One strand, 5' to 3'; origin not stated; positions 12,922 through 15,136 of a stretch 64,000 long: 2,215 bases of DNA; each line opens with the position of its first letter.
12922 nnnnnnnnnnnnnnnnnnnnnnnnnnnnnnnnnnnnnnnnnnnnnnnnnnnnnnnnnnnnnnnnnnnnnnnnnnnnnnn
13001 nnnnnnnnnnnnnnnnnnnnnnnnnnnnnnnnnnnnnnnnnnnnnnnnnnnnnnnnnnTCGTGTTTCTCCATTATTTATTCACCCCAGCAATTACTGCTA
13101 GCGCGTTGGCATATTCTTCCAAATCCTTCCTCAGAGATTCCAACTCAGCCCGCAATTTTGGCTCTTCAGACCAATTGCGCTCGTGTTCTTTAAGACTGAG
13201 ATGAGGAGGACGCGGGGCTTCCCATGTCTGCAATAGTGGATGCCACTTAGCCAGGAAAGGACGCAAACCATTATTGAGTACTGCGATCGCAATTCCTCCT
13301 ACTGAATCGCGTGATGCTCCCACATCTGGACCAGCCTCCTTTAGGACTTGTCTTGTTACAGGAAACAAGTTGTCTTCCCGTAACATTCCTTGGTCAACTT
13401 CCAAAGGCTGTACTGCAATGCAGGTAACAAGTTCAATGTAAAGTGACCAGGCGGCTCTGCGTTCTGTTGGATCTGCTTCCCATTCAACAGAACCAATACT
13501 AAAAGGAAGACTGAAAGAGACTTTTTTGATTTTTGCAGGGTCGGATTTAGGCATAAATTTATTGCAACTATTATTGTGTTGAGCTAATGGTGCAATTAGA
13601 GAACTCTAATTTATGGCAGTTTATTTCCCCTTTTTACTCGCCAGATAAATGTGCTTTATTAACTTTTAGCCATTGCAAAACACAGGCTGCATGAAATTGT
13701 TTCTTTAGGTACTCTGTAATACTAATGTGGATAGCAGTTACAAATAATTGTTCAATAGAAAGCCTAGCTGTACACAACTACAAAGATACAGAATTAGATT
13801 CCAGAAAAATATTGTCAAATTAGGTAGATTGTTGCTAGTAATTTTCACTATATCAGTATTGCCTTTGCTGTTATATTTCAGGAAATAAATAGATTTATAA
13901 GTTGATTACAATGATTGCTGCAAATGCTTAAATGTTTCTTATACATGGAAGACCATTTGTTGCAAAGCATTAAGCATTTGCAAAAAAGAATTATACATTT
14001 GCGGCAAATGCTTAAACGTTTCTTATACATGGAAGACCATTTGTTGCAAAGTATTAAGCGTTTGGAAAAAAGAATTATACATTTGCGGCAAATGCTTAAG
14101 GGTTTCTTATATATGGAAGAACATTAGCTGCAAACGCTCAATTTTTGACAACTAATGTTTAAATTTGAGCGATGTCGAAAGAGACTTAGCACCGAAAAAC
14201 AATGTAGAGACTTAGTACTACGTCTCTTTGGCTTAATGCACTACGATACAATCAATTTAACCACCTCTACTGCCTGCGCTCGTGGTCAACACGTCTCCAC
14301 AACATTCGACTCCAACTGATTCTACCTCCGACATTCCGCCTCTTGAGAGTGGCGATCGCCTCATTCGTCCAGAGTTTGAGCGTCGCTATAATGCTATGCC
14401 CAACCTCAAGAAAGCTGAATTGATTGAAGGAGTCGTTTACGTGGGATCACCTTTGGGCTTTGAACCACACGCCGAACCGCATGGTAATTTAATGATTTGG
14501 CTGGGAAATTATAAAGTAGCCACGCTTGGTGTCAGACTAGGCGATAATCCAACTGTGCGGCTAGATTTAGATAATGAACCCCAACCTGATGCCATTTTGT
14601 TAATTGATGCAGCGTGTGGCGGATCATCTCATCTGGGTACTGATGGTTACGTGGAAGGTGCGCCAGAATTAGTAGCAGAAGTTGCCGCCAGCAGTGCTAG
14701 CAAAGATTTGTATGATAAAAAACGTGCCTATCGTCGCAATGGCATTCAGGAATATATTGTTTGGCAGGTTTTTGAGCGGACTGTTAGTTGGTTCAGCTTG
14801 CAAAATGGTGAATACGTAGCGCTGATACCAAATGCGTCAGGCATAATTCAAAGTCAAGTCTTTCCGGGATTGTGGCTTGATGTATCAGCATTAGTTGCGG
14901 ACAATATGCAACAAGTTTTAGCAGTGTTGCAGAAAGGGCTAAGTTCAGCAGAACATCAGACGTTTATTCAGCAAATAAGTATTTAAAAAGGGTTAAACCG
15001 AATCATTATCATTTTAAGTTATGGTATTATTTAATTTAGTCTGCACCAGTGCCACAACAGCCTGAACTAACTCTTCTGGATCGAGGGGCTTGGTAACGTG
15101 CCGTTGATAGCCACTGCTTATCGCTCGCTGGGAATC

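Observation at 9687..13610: TIR / pentapeptide / WD40 giant protein without an NTPase module, coupled to a 160-aa partner of different composition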

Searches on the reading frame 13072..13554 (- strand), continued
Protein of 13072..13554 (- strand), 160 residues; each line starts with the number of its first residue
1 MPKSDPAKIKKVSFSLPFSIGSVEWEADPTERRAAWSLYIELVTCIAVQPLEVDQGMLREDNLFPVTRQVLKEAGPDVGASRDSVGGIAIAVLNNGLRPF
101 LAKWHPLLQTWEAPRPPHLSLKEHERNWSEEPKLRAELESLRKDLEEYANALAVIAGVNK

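Call 90: search_protein_families(library=pfam, proteins=[L046:6514-10149:+, L054:6510-10424:+, L013:6553-9195:+, L053:6510-8777:+, L029:6515-8389:+, L055:6517-8076:+, L045:3375-4940:+, L017:6677-8212:+, L016:6514-7884:+, L008:6479-7867:+], max_evalue=0.0001)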
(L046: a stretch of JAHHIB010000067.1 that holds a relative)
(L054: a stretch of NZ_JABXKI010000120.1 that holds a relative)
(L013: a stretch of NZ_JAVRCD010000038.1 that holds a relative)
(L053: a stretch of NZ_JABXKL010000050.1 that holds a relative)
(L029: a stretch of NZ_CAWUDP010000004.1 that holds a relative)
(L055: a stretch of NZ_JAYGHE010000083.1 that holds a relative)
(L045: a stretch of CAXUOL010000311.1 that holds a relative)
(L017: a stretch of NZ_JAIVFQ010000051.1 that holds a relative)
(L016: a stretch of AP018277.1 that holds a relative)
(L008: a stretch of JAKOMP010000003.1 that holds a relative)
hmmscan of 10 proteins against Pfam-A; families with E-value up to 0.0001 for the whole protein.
L046:6514-10149:+ (1212 aa): 3 families
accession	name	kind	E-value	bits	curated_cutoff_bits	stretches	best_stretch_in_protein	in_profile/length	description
PF13676.11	TIR_2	-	1.4e-19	71.3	28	1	10-129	1-118/122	TIR domain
PF00350.29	Dynamin_N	-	2.3e-07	31.4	27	1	424-615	1-126/168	Dynamin family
PF01926.29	MMR_HSR1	-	6.5e-05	23.5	21.9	0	639-705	31-102/113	50S ribosome-binding GTPase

L054:6510-10424:+ (1305 aa): 3 families
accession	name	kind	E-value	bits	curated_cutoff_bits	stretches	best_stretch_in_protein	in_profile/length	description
PF24391.1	HD-CE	-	8e-21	75.3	27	1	194-419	3-215/263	HD-CE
PF13676.11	TIR_2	-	1.7e-14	54.8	28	1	9-137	1-122/122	TIR domain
PF13589.12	HATPase_c_3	-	6.2e-05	23.5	25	0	524-660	6-95/137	Histidine kinase-, DNA gyrase B-, and HSP90-like ATPase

L013:6553-9195:+ (881 aa): 6 families
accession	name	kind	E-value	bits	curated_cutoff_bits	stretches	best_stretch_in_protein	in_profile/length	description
PF13676.11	TIR_2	-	4e-15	56.8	28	1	28-118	2-92/122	TIR domain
PF14559.12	TPR_19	-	1.3e-08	35.5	25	0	628-685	4-61/68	Tetratricopeptide repeat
PF07719.23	TPR_2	-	1.7e-06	28.1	27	0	653-679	5-31/34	Tetratricopeptide repeat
PF25062.1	ARM_TT21_N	-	7.8e-06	26.2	40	0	562-733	11-173/222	Tetratricopeptide repeat protein 21 N-terminal ARM repeat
PF13181.12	TPR_8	-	5.2e-05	23.5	25.7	0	655-681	7-33/34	Tetratricopeptide repeat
PF08937.16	ThsB_TIR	-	6.9e-05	23.6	21.2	0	28-103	1-87/100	Thoeris protein ThsB, TIR-like domain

L053:6510-8777:+ (756 aa): 3 families
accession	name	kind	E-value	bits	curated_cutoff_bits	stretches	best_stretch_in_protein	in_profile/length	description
PF24391.1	HD-CE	-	1.3e-21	77.9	27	1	194-419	3-215/263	HD-CE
PF13676.11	TIR_2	-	1.3e-16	61.6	28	1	9-137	1-122/122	TIR domain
PF13589.12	HATPase_c_3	-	1.1e-05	25.9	25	1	524-645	6-94/137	Histidine kinase-, DNA gyrase B-, and HSP90-like ATPase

L029:6515-8389:+ (625 aa): 4 families
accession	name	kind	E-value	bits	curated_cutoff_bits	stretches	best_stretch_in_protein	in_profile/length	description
PF05419.17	GUN4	-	4.1e-38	131.1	29.2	1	198-329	2-129/141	GUN4-like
PF13676.11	TIR_2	-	3.4e-22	79.6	28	1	10-124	1-111/122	TIR domain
PF07081.18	DUF1349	-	8e-12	45.6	32.4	1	460-623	10-177/179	Protein of unknown function (DUF1349)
PF17851.8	GH43_C2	-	4.3e-07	30.3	22.7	1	497-589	59-158/203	Beta xylosidase C-terminal Concanavalin A-like domain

L055:6517-8076:+ (520 aa): 4 families
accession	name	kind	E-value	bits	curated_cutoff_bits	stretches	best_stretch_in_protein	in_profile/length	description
PF13676.11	TIR_2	-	2.5e-16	60.7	28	1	8-115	1-105/122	TIR domain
PF00735.24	Septin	-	1.9e-09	37.7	26.2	1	147-307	4-185/280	Septin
PF03193.22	RsgA_GTPase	-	6e-08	33.1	30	1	148-190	107-149/174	RsgA GTPase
PF01926.29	MMR_HSR1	-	7.6e-07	29.7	21.9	1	150-273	2-113/113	50S ribosome-binding GTPase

L045:3375-4940:+ (522 aa): 5 families
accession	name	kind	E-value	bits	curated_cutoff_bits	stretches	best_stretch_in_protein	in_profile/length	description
PF13676.11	TIR_2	-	7.2e-19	68.9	28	1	8-121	1-111/122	TIR domain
PF00735.24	Septin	-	4.4e-08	33.2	26.2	0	213-303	90-179/280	Septin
PF01926.29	MMR_HSR1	-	1.7e-07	31.8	21.9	1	152-275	2-113/113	50S ribosome-binding GTPase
PF01582.25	TIR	-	1.5e-06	28.5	21.3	0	6-97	2-96/179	TIR domain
PF03193.22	RsgA_GTPase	-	4.2e-06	27.1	30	0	151-192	108-149/174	RsgA GTPase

L017:6677-8212:+ (512 aa): 3 families
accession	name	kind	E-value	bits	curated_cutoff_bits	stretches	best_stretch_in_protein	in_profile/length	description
PF05419.17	GUN4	-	6.9e-63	211.4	29.2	2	160-298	2-125/141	GUN4-like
PF13676.11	TIR_2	-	1.5e-18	67.8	28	1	7-109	1-92/122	TIR domain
PF01582.25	TIR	-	1.4e-11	45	21.3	1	5-115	2-103/179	TIR domain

L016:6514-7884:+ (457 aa): 1 family
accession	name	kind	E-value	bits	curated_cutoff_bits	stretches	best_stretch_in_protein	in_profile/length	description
PF13676.11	TIR_2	-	9.8e-17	62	28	1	9-132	1-121/122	TIR domain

L008:6479-7867:+ (463 aa): 2 families
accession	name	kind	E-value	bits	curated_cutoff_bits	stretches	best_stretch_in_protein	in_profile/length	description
PF13676.11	TIR_2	-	3.1e-18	66.9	28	1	22-145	1-120/122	TIR domain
PF19995.5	iSTAND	-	4.1e-12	47.2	24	1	208-343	2-156/163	inactive STAND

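Call 95: find_encoding_contigs(protein=P0324, flank=7000, max_places=2)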
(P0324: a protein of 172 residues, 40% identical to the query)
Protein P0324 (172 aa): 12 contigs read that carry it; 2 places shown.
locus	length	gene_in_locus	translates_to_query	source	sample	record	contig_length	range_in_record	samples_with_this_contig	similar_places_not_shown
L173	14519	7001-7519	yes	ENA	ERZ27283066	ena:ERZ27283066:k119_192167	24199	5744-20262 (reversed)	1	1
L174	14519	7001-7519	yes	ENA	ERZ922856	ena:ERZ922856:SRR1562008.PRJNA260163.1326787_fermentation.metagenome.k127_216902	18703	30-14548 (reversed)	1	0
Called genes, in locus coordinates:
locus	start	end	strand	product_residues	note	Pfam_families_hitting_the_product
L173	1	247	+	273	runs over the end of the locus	PF13360:PQQ_2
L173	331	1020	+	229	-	-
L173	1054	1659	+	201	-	PF01841:Transglut_core (weak)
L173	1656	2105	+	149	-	PF01870:Hjc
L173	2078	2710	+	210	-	PF27377:MTF_ORF3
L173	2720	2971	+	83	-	-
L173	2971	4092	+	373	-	PF04307:YdjM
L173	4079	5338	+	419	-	-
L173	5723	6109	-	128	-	-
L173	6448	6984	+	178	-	PF08937:ThsB_TIR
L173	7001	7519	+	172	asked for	-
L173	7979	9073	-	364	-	PF01041:DegT_DnrJ_EryC1, PF00155:Aminotran_1_2, PF00266:Aminotran_5 (weak), PF01053:Cys_Met_Meta_PP, PF01212:Beta_elim_lyase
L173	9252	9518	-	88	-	-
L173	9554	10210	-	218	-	PF00730:HhH-GPD, PF00633:HHH (weak)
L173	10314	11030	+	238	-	PF09553:RE_Eco47II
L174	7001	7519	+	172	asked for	-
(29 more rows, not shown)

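Call 96: find_encoding_contigs(protein=P0317, flank=7000, max_places=2)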
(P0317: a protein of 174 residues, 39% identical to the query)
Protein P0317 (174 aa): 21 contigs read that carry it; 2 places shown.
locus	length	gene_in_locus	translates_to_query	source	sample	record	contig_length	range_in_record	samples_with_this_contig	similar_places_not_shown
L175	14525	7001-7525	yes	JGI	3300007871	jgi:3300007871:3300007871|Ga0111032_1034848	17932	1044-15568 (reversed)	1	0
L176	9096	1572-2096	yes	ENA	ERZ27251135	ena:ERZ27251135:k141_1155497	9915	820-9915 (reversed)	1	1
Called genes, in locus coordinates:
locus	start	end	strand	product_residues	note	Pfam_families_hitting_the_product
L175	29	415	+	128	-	PF07963:N_methyl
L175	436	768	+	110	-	-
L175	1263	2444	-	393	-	PF25174:Beta-prop_THOC3 (faint), PF25460:Beta-prop_Aladin (faint), PF26549:Tricorn_N (faint), PF07676:PD40 (faint), PF26550:Tricorn_2nd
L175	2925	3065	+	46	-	PF18930:DUF5679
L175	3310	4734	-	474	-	-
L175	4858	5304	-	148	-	PF00665:rve, PF13683:rve_3, PF13333:rve_2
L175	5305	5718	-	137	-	PF13276:HTH_21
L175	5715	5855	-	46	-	-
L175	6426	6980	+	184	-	PF08937:ThsB_TIR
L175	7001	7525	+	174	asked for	-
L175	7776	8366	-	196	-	-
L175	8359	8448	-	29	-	-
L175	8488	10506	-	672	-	PF00089:Trypsin, PF13365:Trypsin_2, PF00188:CAP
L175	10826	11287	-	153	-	PF10604:Polyketide_cyc2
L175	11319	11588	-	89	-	PF11746:DUF3303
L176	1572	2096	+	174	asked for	-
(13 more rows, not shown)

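Call 97: find_encoding_contigs(protein=P0277, flank=7000, max_places=2)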
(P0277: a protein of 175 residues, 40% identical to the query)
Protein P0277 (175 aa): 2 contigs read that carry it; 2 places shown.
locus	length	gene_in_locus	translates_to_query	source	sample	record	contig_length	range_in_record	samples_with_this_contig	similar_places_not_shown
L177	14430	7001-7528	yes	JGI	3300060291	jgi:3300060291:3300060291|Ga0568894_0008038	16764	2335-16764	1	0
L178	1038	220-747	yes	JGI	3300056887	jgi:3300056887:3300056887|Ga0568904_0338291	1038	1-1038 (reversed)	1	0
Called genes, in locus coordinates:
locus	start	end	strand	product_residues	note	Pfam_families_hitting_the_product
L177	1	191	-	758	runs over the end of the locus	PF22842:Pel9A-like_beta_helix, PF13229:Beta_helix (weak)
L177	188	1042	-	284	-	PF09754:PAC2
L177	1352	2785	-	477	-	PF00672:HAMP, PF00512:HisKA, PF02518:HATPase_c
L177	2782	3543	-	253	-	PF00072:Response_reg, PF00486:Trans_reg_C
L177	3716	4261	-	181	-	PF10925:DUF2680 (weak)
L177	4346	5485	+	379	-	PF01637:ATPase_2 (weak), PF09339:HTH_IclR (weak), PF03008:DUF234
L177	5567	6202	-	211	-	PF14358:DUF4405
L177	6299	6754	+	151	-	PF00005:ABC_tran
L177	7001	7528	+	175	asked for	-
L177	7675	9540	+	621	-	-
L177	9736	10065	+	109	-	PF04255:DUF433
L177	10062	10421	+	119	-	-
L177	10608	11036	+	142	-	PF01475:FUR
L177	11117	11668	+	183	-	PF02915:Rubrerythrin (weak)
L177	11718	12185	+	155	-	PF02915:Rubrerythrin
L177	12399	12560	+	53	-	PF00301:Rubredoxin, PF21349:RUBY_RBDX (faint)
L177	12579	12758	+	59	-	-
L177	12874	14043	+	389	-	PF00266:Aminotran_5, PF01212:Beta_elim_lyase (weak)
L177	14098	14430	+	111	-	?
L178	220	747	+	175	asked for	-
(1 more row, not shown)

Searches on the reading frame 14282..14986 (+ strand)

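Call 85: search_protein_families(library=pfam, proteins=[window:14282-14986:+], max_evalue=0.001)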
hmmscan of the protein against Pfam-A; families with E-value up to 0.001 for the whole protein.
window:14282-14986:+ (234 aa): 1 family
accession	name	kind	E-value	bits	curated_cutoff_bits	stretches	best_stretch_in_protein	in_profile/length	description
PF05685.18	Uma2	-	2.7e-32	112.1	27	1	31-202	3-172/172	Putative restriction endonuclease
